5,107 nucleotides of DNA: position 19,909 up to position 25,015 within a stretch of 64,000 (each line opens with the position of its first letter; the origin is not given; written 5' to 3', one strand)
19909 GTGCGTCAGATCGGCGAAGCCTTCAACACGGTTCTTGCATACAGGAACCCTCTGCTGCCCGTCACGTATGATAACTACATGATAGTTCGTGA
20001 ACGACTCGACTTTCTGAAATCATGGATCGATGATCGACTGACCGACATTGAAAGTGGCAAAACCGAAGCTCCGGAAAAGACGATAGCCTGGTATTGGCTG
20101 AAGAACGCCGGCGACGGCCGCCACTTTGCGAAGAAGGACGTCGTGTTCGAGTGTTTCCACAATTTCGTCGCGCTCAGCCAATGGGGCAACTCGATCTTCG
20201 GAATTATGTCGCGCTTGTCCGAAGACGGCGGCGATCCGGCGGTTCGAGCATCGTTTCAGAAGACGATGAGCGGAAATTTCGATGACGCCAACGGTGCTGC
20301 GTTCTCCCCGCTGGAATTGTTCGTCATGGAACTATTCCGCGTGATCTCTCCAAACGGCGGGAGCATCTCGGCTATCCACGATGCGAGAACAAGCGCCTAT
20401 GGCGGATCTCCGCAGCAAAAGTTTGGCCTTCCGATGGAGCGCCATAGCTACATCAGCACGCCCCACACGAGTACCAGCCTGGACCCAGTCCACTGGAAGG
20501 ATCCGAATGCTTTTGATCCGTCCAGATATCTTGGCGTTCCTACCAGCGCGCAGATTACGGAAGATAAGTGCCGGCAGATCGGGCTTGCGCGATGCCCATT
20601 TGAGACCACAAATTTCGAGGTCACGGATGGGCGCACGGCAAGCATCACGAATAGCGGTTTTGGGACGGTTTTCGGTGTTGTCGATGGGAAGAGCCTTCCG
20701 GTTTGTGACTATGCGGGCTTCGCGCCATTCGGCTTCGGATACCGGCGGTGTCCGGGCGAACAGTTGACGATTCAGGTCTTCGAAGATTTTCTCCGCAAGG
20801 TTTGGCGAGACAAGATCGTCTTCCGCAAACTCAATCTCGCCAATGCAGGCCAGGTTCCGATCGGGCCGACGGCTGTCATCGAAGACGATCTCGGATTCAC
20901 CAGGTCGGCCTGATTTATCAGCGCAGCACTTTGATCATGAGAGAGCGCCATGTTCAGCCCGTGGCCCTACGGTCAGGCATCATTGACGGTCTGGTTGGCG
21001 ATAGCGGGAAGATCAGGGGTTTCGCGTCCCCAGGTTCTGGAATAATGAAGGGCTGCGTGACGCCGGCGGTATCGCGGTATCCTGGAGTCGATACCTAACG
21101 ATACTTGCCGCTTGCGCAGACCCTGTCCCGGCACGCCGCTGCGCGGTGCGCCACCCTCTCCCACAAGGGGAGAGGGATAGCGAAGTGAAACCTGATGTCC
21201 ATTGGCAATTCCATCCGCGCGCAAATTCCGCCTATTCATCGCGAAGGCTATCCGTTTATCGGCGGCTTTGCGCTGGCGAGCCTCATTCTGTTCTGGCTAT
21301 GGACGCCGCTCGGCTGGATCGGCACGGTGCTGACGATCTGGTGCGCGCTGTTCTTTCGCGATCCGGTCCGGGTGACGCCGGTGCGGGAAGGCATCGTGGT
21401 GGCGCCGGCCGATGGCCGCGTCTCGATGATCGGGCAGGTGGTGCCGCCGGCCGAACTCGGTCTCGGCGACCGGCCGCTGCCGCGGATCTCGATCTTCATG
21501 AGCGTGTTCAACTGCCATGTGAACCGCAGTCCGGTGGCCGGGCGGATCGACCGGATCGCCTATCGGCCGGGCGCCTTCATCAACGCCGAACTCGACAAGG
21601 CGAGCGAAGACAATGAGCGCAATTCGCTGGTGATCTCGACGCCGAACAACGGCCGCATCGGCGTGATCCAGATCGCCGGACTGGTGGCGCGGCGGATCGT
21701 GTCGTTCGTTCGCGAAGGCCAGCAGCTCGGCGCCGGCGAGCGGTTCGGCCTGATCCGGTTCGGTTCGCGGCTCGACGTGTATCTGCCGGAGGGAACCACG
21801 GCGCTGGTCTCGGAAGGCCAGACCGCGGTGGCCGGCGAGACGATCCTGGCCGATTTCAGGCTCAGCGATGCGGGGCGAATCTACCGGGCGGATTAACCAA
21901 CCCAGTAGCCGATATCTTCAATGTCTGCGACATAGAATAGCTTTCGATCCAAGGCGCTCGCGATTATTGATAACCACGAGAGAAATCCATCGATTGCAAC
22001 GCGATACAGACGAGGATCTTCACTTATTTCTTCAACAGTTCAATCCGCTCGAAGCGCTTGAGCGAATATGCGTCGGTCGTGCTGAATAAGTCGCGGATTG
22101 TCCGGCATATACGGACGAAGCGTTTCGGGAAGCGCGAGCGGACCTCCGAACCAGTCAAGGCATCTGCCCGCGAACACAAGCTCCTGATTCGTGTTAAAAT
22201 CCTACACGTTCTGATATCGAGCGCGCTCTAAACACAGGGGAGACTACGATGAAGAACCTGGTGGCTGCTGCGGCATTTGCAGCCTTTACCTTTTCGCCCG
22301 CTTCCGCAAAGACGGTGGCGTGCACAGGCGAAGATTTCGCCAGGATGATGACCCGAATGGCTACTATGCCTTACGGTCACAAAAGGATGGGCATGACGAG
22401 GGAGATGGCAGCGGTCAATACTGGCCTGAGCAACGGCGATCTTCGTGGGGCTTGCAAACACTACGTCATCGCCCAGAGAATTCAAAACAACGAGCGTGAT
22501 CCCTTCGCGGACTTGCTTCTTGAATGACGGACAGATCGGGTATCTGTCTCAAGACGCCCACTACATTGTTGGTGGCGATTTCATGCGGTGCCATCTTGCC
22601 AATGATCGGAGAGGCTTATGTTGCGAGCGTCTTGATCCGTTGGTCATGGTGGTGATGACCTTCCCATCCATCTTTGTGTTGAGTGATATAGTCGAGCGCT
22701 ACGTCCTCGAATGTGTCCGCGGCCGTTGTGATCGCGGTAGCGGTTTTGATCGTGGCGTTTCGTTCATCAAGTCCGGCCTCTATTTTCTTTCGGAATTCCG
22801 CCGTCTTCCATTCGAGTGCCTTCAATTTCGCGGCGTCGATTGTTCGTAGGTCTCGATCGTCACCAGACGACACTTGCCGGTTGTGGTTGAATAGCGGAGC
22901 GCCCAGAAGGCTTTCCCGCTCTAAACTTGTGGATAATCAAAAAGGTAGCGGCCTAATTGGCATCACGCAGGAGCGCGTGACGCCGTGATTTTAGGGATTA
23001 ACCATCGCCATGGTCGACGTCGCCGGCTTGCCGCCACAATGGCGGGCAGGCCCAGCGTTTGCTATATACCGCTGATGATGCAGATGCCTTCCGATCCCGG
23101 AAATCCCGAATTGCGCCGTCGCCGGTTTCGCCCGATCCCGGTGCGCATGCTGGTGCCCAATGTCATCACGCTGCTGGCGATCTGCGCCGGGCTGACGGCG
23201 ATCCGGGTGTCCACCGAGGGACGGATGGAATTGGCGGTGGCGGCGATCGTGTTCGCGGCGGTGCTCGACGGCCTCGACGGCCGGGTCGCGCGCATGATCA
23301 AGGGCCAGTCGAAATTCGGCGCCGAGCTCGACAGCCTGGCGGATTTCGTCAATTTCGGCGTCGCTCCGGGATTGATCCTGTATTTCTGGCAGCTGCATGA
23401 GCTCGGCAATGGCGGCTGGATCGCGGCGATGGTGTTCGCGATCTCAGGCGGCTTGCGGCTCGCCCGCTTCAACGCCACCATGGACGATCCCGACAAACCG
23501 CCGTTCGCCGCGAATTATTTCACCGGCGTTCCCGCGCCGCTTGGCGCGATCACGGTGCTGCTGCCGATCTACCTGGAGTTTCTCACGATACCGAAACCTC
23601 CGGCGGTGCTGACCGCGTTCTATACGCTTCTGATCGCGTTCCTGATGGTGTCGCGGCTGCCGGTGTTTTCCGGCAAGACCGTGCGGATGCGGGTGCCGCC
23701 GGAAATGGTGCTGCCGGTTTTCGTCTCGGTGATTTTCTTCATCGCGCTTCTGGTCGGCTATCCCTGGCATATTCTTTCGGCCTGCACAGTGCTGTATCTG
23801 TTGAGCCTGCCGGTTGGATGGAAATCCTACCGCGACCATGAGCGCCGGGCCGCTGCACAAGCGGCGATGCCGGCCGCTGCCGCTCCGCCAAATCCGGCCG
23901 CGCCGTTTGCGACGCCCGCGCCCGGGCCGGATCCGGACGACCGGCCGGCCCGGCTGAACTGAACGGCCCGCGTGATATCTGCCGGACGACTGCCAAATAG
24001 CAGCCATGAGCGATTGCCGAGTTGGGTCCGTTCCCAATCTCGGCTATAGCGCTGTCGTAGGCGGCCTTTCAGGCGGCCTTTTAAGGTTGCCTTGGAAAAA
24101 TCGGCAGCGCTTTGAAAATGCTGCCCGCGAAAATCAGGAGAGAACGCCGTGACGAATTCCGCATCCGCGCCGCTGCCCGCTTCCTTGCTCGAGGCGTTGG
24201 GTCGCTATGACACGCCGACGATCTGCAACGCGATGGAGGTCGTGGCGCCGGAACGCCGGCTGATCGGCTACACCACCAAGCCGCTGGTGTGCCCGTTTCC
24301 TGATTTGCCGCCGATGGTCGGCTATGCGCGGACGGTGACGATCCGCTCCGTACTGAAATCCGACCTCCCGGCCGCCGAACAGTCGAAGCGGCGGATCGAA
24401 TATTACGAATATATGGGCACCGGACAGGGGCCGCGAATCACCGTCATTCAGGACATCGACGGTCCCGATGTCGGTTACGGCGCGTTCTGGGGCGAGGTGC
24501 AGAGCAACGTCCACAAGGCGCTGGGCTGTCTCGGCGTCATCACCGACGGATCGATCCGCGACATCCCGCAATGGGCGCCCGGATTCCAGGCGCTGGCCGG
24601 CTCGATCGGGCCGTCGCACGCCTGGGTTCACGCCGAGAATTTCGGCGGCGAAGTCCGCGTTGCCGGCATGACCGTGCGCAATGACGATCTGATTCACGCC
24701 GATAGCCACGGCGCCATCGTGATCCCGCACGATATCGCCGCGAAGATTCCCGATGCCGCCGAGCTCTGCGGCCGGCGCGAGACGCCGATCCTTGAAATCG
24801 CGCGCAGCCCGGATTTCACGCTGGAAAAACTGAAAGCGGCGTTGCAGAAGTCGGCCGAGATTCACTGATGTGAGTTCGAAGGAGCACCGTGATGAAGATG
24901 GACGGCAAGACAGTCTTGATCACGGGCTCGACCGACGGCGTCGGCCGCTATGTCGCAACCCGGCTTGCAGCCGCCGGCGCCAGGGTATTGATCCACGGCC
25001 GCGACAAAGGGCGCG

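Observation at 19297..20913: Tat-exported cytochrome P450-fold protein with a non-monooxygenase I-helix, in a low-GC island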

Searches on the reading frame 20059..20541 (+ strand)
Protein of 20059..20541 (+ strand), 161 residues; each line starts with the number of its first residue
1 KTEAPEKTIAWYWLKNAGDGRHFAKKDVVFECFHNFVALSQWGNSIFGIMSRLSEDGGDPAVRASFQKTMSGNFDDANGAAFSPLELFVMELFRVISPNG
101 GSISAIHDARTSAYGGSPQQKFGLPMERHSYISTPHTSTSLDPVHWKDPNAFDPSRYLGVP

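Call 63: search_solved_structures(query=A2, max_evalue=10, show_alignments=5)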
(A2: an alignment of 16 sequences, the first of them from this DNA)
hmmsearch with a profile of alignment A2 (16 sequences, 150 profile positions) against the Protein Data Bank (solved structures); distinct sequences matched with E-value up to 10: 104 (the best 60 are shown).
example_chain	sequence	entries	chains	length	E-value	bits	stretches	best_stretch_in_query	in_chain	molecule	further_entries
5ylw_A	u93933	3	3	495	8.1e-06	29.3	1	48-149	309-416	Ferruginol synthase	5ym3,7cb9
7x2q_A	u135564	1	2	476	1.1e-05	28.9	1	45-149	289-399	Sugiol synthase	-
2hi4_A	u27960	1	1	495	2.1e-05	28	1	51-148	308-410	Cytochrome P450 1A2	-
9ms3_A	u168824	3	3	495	9.6e-05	25.8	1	57-148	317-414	Polybrominated aromatic compounds synthase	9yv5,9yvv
2ve3_A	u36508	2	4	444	0.00025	24.5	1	62-147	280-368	PUTATIVE CYTOCHROME P450 120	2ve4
6iq5_A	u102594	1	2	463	0.00033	24.1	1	62-149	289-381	Cytochrome P450 1B1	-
3pm0_A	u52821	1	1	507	0.00038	23.9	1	62-149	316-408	Cytochrome P450 1B1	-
4i8v_A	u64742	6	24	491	0.00038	23.9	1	52-148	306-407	Cytochrome P450 1A1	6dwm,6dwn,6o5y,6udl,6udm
6oyu_A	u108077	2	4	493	0.0006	23.3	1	79-149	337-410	Cytochrome P450 1B1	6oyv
6b82_A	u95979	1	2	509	0.00066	23.1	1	50-149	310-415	Cytochrome P450, family 17, subfamily A, polypeptide 1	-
4r20_A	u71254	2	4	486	0.00078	22.9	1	49-148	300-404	Cytochrome P450 family 17 polypeptide 2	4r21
4r1z_A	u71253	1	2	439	0.002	21.6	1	54-149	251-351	Cyp17a1 protein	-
6ma7_A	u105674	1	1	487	0.0043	20.5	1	47-149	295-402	Cytochrome P450 3A4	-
5vcd_A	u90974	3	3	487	0.0043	20.5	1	46-149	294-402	Cytochrome P450 3A4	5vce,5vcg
4ny4_A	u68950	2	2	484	0.0047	20.4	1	46-149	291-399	Cytochrome P450 3A4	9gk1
1w0e_A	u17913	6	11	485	0.0047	20.3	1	46-149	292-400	CYTOCHROME P450 3A4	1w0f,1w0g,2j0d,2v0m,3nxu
1tqn_A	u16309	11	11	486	0.0047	20.3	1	46-149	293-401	cytochrome P450 3A4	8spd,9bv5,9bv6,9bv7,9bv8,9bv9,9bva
7lxl_A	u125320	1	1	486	0.0047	20.3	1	46-149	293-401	Cytochrome P450 3A4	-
9yk4_A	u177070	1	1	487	0.0047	20.3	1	46-149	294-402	Cytochrome P450 3A4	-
3tjs_A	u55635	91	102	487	0.0047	20.3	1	46-149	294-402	Cytochrome P450 3A4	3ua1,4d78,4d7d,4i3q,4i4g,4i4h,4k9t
5veu_A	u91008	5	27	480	0.0051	20.2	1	57-149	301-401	Cytochrome P450 3A5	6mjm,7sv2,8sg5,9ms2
7lad_A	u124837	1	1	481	0.0051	20.2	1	57-149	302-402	Cytochrome P450 3A5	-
4d6z_A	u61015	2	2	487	0.0053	20.2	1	46-149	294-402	CYTOCHROME P450 3A4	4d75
7kvk_A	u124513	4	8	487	0.0079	19.6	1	46-149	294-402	Cytochrome P450 3A4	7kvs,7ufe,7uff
8fie_A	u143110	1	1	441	0.011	19.2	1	82-148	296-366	Cytochrome P450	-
8fib_A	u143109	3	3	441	0.011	19.2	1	82-148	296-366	Cytochrome P450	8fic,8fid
6mi0_A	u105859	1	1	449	0.013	18.9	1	43-147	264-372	Cytochrome P450 51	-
7jj1_A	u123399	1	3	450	0.013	18.9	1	43-147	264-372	Cytochrome P450 51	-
6mcw_A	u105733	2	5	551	0.02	18.3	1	43-147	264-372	Cytochrome P450 51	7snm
8gk3_A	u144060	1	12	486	0.031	17.7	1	46-148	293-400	Cytochrome P450 3A7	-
7mk8_A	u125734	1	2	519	0.035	17.5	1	46-148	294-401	Isoform 2 of Cytochrome P450 3A7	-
7wyg_A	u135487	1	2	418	0.11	15.9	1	86-148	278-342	Cytochrome P450 152A1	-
5yhj_A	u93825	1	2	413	0.12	15.8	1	86-148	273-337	Cytochrome P450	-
3c6g_A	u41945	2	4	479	0.13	15.7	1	81-148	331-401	Cytochrome P450 2R1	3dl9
3czh_A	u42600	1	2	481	0.13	15.7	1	82-148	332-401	Cytochrome P450 2R1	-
1izo_A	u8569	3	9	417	0.15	15.5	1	86-148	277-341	Cytochrome P450 152A1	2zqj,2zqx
6c93_A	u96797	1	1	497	0.2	15.1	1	61-147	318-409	Cytochrome P450 4B1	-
5t6q_A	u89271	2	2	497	0.2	15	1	61-147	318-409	Cytochrome P450 4B1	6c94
2pg7_A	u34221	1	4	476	0.26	14.7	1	58-149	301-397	Cytochrome P450 2A6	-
2pg5_A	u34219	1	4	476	0.27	14.6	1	57-149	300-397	Cytochrome P450 2A6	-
2pg6_A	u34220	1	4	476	0.27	14.6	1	58-149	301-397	Cytochrome P450 2A6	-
1z10_A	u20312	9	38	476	0.28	14.6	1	57-149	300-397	cytochrome P450, family 2, subfamily A, polypeptide 6 | Cytochrome P450 2A6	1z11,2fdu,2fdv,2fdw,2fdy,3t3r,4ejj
7wzl_A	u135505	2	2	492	0.37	14.2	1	82-147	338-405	Putative cytochrome P450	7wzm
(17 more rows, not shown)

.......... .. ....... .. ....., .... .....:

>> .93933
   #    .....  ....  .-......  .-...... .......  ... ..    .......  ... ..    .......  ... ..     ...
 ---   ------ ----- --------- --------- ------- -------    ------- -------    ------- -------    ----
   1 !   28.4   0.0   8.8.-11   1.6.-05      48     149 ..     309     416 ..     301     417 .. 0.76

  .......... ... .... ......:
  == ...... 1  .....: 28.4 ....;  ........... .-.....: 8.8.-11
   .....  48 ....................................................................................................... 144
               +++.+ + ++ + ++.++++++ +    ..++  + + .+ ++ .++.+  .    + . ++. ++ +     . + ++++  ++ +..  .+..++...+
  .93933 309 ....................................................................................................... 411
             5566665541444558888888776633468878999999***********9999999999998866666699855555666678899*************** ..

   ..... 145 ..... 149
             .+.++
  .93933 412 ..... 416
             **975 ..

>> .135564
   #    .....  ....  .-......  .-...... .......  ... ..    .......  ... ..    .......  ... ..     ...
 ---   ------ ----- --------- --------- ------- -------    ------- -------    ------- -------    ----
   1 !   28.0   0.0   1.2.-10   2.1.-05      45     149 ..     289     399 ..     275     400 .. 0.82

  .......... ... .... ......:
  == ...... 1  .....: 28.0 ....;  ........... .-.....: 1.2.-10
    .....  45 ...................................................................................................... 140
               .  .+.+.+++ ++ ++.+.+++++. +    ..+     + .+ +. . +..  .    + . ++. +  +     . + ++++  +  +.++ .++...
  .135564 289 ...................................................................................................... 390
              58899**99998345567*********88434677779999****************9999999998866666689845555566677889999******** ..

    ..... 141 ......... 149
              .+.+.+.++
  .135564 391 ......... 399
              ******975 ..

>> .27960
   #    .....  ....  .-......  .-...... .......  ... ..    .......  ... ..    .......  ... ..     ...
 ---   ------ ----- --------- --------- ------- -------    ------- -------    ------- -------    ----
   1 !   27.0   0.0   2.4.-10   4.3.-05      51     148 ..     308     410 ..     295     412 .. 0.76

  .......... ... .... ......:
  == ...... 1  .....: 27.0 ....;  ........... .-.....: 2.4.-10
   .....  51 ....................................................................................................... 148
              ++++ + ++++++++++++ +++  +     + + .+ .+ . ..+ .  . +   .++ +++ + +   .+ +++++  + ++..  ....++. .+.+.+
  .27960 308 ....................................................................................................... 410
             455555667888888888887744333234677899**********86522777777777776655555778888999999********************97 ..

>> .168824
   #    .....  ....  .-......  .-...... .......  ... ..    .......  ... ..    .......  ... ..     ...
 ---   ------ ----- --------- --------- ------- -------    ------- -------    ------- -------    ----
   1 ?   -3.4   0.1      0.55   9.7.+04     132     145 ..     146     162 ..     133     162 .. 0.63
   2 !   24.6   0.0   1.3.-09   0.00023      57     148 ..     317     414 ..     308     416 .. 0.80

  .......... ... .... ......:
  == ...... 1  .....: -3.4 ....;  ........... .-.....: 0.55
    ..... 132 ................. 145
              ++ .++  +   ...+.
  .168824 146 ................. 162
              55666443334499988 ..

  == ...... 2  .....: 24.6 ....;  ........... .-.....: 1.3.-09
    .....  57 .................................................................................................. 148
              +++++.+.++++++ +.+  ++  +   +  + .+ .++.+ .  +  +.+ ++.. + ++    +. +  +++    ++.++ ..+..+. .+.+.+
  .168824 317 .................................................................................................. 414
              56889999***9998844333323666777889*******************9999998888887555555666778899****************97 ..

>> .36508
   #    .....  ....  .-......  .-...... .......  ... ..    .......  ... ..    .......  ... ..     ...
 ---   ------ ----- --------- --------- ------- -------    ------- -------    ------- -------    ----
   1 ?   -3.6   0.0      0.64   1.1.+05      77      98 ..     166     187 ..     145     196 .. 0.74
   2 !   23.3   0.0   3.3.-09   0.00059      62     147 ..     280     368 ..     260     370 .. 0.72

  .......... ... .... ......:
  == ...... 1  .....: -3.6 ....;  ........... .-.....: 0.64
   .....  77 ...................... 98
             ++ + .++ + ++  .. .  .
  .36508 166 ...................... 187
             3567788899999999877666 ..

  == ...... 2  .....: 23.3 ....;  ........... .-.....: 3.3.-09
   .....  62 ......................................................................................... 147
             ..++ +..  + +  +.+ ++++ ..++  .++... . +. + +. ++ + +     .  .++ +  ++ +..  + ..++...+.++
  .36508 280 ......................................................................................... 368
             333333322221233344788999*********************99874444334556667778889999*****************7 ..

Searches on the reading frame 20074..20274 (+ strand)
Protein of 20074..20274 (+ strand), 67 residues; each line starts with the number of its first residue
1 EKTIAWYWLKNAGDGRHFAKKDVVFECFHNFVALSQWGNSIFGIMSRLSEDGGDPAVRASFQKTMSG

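Call 91: search_solved_structures(query=window:20074-20274:+, max_evalue=10, show_alignments=4)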
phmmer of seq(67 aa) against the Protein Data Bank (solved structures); distinct sequences matched with E-value up to 10: 0.

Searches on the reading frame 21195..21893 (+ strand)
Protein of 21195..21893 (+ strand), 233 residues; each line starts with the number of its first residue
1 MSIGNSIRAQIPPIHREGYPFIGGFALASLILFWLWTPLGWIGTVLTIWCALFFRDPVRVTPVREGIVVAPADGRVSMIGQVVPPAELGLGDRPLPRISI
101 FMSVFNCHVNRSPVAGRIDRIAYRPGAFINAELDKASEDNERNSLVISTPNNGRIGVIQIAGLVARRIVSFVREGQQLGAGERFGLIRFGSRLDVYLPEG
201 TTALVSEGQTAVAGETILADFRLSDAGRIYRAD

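Call 10: search_protein_families(library=pfam, proteins=[window:21195-21893:+], max_evalue=0.001)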
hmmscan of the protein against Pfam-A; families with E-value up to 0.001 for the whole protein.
window:21195-21893:+ (233 aa): 1 family
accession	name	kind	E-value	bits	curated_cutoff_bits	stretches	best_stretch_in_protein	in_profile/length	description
PF02666.20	PS_Dcarbxylase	-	7.7e-46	156.7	22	1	47-218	2-197/198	Phosphatidylserine decarboxylase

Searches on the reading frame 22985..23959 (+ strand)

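Call 10: search_protein_families(library=pfam, proteins=[window:22985-23959:+], max_evalue=0.001)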
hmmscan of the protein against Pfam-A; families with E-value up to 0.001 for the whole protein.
window:22985-23959:+ (325 aa): 2 families
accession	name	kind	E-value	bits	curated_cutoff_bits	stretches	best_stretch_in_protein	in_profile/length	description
PF01066.26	CDP-OH_P_transf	-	2.2e-24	87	22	1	55-209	1-138/152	CDP-alcohol phosphatidyltransferase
PF08009.16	CDP-OH_P_tran_2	-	2.1e-14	53.6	21.5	1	240-276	1-37/37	CDP-alcohol phosphatidyltransferase 2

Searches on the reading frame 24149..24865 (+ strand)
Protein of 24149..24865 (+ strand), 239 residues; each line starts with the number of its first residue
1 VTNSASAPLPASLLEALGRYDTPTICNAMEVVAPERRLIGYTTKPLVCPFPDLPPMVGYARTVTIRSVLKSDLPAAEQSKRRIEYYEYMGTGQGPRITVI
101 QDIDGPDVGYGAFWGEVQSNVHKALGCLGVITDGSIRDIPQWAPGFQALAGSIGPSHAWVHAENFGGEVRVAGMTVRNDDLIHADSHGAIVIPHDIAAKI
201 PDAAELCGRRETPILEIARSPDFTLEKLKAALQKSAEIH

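Call 10: search_protein_families(library=pfam, proteins=[window:24149-24865:+], max_evalue=0.001)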
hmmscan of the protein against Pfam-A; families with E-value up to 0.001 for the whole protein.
window:24149-24865:+ (239 aa): 1 family
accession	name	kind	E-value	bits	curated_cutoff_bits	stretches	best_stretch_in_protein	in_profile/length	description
PF03737.21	RraA-like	-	5.8e-16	59.5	24.5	1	22-191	1-152/152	Aldolase/RraA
